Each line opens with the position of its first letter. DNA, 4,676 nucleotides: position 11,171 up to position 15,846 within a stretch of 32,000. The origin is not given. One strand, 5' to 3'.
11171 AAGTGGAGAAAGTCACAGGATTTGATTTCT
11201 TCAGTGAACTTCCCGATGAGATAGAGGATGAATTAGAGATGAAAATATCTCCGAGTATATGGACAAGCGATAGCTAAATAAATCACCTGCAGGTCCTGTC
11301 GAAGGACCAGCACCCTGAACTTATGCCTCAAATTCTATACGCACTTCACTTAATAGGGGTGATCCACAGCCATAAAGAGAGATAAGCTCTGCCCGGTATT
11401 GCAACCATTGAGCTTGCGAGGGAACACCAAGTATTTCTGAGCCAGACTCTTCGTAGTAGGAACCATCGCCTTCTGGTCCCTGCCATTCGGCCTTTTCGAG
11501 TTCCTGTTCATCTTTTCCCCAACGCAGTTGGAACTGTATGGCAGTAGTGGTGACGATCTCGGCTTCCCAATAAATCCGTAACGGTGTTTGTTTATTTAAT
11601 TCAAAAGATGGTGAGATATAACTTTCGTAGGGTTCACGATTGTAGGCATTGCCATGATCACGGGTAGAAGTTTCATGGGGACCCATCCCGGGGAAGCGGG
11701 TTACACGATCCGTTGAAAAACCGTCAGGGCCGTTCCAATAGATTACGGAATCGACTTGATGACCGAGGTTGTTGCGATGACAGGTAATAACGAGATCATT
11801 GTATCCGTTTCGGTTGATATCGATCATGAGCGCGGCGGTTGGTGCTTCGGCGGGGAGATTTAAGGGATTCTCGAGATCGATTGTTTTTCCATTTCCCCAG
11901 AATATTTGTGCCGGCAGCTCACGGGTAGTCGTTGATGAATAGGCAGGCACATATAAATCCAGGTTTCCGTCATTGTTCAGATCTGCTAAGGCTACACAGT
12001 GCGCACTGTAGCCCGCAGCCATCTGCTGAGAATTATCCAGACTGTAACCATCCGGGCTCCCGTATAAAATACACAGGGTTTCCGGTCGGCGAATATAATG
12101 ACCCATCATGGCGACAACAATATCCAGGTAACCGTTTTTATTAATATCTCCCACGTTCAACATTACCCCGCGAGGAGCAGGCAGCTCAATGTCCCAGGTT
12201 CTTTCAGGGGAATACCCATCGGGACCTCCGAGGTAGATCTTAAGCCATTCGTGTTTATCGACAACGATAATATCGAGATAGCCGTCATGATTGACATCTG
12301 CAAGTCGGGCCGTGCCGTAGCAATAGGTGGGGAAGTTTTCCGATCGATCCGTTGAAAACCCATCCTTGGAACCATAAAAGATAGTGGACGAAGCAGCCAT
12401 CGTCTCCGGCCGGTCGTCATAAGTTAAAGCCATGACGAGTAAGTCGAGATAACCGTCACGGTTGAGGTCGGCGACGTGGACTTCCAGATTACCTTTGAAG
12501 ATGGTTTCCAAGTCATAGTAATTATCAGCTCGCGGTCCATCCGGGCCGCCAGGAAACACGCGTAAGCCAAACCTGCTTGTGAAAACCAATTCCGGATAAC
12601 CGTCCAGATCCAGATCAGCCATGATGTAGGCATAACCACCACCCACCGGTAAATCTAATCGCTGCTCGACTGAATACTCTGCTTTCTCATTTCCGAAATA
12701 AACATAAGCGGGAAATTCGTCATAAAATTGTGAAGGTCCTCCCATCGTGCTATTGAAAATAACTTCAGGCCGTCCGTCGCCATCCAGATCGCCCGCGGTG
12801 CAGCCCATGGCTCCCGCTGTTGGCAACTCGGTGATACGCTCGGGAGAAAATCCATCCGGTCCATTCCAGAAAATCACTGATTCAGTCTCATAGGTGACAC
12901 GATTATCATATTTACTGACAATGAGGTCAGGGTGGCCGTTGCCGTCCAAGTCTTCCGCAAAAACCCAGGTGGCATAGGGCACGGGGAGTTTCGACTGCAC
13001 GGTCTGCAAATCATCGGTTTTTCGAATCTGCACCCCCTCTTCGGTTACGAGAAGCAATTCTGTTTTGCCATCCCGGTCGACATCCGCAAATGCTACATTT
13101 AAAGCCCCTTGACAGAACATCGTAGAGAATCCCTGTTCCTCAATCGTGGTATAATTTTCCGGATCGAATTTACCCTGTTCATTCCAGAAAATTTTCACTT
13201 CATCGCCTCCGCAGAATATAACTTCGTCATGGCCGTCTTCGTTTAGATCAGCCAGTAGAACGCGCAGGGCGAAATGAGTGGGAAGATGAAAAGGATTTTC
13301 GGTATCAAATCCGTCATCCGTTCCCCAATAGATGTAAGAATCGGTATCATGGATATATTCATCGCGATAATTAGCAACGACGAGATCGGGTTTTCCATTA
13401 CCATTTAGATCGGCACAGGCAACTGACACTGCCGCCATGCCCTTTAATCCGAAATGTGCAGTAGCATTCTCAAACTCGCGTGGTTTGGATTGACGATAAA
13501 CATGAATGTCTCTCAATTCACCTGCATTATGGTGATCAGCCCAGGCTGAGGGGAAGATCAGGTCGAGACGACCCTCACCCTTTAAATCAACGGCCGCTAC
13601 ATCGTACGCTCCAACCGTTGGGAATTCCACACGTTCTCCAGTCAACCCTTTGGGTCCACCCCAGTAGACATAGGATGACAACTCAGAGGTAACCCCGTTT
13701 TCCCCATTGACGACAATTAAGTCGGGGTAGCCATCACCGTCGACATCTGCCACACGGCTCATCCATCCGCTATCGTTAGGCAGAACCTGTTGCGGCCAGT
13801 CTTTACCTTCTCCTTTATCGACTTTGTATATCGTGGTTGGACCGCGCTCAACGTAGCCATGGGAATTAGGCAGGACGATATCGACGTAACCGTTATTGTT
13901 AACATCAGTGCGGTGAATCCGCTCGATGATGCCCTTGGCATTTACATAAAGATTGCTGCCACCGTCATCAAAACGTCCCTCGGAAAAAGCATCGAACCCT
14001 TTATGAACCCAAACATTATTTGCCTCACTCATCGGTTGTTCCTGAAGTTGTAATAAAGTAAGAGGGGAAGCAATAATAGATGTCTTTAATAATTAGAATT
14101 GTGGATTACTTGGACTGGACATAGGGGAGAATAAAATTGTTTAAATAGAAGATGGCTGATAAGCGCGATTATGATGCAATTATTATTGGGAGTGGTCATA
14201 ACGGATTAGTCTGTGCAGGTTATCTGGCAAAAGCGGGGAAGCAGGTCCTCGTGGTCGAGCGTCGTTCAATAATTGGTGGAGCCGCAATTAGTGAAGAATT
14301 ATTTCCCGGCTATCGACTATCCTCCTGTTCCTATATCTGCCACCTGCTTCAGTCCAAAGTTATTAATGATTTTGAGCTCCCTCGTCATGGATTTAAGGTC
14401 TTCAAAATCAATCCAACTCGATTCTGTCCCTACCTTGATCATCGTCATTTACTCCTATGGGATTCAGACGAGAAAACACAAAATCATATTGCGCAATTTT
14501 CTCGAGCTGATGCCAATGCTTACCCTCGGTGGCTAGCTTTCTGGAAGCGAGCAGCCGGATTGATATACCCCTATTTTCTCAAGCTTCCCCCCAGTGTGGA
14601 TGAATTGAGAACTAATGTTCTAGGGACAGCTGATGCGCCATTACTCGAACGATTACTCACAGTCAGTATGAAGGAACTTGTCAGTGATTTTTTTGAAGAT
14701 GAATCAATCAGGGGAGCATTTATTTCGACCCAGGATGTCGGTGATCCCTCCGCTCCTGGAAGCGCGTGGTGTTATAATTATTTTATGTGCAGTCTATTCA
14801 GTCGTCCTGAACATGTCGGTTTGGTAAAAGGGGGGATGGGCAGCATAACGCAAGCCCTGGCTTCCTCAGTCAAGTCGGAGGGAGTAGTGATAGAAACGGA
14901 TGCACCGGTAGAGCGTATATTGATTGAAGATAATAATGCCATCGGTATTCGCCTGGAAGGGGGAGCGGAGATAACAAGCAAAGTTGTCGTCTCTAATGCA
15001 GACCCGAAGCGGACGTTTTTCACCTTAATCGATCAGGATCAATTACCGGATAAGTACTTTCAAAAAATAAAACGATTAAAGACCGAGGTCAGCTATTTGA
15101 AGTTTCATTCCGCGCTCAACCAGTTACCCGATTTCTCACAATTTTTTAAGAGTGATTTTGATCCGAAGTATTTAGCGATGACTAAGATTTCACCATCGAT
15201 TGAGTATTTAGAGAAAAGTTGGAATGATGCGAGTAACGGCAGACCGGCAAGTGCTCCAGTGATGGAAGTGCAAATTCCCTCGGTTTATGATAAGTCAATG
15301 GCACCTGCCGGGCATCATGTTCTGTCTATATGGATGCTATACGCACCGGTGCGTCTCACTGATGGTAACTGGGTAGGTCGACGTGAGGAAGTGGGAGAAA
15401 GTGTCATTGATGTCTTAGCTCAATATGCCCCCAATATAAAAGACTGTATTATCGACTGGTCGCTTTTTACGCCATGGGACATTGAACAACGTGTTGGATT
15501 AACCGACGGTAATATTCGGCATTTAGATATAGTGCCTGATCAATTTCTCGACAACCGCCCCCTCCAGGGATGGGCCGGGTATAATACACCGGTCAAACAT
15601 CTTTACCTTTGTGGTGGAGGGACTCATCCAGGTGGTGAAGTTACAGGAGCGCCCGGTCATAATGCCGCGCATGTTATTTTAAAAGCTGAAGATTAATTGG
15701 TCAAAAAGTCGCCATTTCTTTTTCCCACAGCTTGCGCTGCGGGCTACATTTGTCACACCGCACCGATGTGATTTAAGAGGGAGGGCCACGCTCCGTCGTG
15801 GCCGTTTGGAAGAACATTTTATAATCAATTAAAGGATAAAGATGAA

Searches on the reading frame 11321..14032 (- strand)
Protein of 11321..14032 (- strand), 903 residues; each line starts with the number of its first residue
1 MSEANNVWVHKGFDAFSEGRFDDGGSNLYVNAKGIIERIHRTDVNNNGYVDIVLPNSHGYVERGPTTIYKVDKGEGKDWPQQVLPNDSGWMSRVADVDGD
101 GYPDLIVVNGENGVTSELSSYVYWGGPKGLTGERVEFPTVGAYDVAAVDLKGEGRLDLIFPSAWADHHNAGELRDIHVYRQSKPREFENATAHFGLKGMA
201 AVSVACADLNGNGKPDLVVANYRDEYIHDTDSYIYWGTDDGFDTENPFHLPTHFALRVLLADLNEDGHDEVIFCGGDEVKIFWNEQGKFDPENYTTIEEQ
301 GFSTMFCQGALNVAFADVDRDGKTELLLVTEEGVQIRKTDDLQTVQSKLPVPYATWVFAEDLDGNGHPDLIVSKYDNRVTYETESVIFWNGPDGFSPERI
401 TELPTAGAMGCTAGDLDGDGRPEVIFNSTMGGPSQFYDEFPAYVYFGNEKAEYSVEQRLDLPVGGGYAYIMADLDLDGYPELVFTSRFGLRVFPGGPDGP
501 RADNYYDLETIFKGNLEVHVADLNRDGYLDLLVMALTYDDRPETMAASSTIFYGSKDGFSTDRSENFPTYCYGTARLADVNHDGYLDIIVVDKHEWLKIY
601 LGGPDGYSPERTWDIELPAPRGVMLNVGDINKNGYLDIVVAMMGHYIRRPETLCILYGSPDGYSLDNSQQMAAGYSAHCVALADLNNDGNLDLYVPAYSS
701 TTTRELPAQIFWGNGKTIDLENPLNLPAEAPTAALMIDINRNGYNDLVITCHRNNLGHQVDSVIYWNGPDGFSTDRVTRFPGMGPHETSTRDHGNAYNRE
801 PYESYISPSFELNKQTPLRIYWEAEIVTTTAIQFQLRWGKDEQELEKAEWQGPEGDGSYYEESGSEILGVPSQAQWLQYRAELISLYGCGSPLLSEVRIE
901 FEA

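Call 10: search_protein_families(library=pfam, proteins=[window:11321-14032:-])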
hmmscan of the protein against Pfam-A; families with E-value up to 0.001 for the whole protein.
window:11321-14032:- (903 aa): 4 families
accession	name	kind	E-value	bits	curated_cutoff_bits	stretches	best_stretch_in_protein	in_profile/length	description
PF13517.12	FG-GAP_3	-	2.7e-67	223.7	26.9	7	361-425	1-60/61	FG-GAP-like repeat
PF01839.29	FG-GAP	-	3.1e-42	142.3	22.1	2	94-109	7-22/37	FG-GAP repeat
PF16743.10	PliI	-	3.9e-09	36.7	27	0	93-116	63-86/123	Periplasmic lysozyme inhibitor of I-type lysozyme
PF14779.12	BBS1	-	2.4e-05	24.4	27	0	677-699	16-38/254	Ciliary BBSome complex subunit 1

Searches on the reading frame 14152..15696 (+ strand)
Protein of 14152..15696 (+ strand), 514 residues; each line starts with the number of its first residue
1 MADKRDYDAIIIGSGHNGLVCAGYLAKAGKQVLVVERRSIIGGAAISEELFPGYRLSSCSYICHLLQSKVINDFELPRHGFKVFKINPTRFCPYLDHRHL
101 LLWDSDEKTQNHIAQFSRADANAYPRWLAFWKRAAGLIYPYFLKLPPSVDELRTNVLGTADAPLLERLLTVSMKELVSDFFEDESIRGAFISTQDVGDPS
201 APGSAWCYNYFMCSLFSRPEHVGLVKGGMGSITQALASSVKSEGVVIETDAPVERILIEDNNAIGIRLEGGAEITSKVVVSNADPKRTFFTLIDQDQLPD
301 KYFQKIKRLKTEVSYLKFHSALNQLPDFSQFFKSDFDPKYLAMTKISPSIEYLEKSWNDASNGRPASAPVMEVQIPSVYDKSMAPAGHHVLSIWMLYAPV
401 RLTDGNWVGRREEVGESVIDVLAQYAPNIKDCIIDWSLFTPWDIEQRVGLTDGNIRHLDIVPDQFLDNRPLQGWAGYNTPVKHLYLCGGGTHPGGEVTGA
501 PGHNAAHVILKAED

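Call 10: search_protein_families(library=pfam, proteins=[window:14152-15696:+])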
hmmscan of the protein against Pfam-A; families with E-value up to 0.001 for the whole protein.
window:14152-15696:+ (514 aa): 11 families
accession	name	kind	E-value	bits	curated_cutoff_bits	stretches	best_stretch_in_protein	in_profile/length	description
PF01593.30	Amino_oxidase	-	9.6e-15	55.2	19.8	1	18-312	3-282/443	Flavin containing amine oxidoreductase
PF13450.12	NAD_binding_8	-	9.2e-12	45.5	21.9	1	11-66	1-55/68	NAD(P)-binding Rossmann-like domain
PF01266.30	DAO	-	1.5e-09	38.3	27.9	1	8-44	1-38/353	FAD dependent oxidoreductase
PF03486.20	HI0933_like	-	3e-06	27.3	50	0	8-42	2-36/244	HI0933-like protein Rossmann domain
PF00070.33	Pyr_redox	-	2.5e-05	25.1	22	1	9-42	2-35/82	Pyridine nucleotide-disulphide oxidoreductase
PF12831.13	FAD_oxidored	-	3e-05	23.9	27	1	8-48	1-41/416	FAD dependent oxidoreductase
PF00996.24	GDI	-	4.1e-05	22.7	23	0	5-50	3-48/436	GDP dissociation inhibitor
PF01946.23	Thi4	-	4.3e-05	23.3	26.2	1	6-45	17-57/235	Thi4 family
PF00890.30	FAD_binding_2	-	5.1e-05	23.1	20.4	1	8-44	1-37/414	FAD binding domain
PF07992.20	Pyr_redox_2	-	5.7e-05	23.1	26.1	1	8-42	144-178/291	Pyridine nucleotide-disulphide oxidoreductase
PF01494.25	FAD_binding_3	-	5.8e-05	22.9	22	1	7-39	2-34/349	FAD binding domain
